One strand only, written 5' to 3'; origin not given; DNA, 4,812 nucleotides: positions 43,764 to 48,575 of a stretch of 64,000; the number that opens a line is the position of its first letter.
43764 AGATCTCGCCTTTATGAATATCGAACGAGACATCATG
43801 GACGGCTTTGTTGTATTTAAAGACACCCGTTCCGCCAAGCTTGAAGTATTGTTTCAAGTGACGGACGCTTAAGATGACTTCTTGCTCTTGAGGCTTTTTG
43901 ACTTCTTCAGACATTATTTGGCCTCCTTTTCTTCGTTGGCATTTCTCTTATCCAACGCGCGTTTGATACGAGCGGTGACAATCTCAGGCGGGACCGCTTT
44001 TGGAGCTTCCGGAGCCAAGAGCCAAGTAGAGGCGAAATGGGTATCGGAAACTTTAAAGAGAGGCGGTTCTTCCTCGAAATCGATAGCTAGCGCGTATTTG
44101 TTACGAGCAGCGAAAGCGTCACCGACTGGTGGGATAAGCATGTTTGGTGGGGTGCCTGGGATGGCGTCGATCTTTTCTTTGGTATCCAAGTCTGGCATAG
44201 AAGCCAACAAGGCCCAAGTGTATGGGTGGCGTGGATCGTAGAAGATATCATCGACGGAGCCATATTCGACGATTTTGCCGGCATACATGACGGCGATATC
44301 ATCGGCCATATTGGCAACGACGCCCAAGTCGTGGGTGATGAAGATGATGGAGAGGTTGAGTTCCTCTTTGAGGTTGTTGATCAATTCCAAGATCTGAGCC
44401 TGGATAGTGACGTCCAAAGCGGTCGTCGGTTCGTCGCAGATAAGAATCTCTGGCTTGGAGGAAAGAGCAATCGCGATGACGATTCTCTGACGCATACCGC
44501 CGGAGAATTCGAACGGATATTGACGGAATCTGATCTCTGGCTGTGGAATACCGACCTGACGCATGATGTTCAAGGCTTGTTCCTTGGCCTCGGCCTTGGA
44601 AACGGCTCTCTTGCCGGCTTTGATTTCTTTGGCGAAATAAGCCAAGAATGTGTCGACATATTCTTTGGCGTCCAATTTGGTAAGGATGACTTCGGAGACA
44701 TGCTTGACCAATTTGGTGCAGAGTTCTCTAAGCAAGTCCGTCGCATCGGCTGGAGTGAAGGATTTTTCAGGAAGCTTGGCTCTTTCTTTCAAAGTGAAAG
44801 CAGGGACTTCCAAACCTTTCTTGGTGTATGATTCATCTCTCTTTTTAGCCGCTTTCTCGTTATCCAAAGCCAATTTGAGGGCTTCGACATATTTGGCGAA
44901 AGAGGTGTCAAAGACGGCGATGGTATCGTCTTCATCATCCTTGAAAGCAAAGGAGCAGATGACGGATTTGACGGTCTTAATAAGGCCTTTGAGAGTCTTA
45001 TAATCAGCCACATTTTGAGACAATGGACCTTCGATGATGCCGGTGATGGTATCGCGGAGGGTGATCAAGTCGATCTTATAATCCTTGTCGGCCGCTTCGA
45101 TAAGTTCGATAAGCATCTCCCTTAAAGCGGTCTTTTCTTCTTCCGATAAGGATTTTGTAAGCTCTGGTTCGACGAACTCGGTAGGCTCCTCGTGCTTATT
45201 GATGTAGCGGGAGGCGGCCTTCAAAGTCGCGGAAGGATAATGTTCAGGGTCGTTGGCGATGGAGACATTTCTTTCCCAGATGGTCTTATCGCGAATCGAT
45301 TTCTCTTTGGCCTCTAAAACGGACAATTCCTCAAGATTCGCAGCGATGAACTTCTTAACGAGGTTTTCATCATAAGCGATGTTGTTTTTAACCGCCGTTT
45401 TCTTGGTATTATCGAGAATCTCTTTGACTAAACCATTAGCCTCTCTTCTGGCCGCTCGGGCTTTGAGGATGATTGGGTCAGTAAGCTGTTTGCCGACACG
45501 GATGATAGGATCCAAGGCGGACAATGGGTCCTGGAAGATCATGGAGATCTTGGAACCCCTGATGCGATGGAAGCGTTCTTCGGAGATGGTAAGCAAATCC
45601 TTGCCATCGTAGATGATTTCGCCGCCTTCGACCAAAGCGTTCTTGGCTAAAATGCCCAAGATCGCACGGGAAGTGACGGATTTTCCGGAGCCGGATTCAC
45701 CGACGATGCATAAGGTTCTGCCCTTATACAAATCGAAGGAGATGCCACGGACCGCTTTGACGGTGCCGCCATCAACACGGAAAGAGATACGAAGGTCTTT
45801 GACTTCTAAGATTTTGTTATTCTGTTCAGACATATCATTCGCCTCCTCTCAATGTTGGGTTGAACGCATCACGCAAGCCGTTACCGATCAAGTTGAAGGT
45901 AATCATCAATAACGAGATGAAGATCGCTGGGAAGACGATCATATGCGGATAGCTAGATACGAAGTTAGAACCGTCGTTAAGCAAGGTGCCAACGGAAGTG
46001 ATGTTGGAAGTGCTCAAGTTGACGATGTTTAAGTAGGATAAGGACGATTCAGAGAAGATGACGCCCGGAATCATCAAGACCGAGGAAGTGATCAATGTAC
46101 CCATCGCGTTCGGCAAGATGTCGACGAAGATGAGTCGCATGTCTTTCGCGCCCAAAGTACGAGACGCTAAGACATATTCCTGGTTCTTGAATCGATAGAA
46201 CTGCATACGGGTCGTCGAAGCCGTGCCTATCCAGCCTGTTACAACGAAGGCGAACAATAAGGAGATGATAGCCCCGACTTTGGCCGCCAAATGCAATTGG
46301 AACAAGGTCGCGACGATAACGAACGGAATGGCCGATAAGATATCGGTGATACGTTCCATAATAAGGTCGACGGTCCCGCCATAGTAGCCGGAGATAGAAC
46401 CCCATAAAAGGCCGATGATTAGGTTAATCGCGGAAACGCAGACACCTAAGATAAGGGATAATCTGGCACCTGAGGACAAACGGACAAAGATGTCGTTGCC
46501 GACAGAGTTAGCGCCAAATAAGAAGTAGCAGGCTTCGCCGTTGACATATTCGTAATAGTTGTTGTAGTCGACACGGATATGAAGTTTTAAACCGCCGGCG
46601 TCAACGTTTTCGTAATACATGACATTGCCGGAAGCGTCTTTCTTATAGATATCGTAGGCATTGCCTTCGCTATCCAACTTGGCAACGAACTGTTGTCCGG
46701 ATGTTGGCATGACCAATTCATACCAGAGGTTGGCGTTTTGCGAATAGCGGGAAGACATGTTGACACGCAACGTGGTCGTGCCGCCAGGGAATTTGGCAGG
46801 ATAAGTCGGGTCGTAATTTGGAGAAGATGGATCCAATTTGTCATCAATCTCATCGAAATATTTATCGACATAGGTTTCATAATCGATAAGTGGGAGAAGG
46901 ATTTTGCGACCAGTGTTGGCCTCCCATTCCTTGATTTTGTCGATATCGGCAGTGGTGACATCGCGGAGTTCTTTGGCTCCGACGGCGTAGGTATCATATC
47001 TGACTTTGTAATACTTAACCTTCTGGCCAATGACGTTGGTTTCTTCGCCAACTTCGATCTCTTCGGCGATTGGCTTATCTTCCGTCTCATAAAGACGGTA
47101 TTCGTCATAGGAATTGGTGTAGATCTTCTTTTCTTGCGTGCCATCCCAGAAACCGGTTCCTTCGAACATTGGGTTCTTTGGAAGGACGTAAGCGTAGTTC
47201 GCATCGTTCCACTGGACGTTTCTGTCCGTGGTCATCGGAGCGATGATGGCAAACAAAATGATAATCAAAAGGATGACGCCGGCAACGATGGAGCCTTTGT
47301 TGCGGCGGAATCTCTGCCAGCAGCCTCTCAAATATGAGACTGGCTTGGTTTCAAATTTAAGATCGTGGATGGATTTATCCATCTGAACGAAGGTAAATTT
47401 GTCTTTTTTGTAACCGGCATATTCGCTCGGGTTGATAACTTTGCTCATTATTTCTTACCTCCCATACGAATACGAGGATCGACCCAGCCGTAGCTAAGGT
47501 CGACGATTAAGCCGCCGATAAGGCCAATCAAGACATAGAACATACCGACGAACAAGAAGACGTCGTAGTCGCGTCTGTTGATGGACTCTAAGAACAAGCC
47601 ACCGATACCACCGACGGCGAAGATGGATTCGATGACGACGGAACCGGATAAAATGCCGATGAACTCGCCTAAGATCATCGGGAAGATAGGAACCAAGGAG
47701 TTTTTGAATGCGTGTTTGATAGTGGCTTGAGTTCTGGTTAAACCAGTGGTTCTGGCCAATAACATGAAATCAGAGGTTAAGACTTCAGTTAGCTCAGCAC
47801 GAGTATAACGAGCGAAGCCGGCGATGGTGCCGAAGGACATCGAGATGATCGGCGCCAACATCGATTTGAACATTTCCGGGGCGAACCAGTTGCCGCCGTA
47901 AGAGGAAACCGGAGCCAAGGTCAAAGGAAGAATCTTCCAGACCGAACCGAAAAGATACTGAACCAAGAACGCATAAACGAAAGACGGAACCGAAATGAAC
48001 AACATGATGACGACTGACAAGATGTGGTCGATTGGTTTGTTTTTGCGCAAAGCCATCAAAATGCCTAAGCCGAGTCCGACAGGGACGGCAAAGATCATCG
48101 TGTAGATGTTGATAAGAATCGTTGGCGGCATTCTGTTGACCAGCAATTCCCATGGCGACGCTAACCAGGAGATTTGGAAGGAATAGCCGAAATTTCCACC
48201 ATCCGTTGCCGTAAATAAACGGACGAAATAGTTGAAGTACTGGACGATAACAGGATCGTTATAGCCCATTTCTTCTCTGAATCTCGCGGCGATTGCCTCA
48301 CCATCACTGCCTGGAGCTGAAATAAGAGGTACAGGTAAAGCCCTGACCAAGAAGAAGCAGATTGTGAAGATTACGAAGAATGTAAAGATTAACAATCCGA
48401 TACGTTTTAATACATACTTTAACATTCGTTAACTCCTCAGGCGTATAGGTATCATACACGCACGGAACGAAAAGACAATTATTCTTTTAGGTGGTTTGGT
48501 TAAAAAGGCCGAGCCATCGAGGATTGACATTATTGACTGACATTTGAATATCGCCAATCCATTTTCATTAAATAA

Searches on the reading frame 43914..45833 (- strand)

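Call 72: search_protein_families(library=pfam, max_evalue=0.00001, proteins=[window:43914-45833:-])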
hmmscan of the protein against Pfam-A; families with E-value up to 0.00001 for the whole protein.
window:43914-45833:- (639 aa): 3 families
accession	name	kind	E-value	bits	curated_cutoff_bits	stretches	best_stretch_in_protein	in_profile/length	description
PF00005.33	ABC_tran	-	2.1e-26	93.6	25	2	29-149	2-98/137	ABC transporter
PF08352.17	oligo_HPY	-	8.9e-13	48.9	27.1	1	522-582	1-62/65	Oligopeptide/dipeptide transporter, C-terminal region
PF13304.12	AAA_21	-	5.4e-09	37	27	1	349-506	167-303/304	AAA domain, putative AbiEii toxin, Type IV TA system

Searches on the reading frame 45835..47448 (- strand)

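Call 72: search_protein_families(library=pfam, max_evalue=0.00001, proteins=[window:45835-47448:-])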
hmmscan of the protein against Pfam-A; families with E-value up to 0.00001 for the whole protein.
window:45835-47448:- (537 aa): 2 families
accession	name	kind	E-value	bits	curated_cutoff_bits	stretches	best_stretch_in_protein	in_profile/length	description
PF00528.27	BPD_transp_1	-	1.2e-20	74.4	26.4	1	346-534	1-183/184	Binding-protein-dependent transport system inner membrane component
PF12911.12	OppC_N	-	1.2e-11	44.8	23.9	1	38-77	1-42/53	N-terminal TM domain of oligopeptide transport permease C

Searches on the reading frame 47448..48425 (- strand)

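Call 72: search_protein_families(library=pfam, max_evalue=0.00001, proteins=[window:47448-48425:-])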
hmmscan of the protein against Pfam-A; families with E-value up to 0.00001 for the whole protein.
window:47448-48425:- (325 aa): 2 families
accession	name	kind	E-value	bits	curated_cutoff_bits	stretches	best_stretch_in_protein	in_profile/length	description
PF00528.27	BPD_transp_1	-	2.1e-34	119.3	26.4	1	117-320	1-183/184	Binding-protein-dependent transport system inner membrane component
PF19300.4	BPD_transp_1_N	-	1.2e-07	32.3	23.8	1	1-103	1-111/114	Binding-prot-dependent transport system membrane comp, N-term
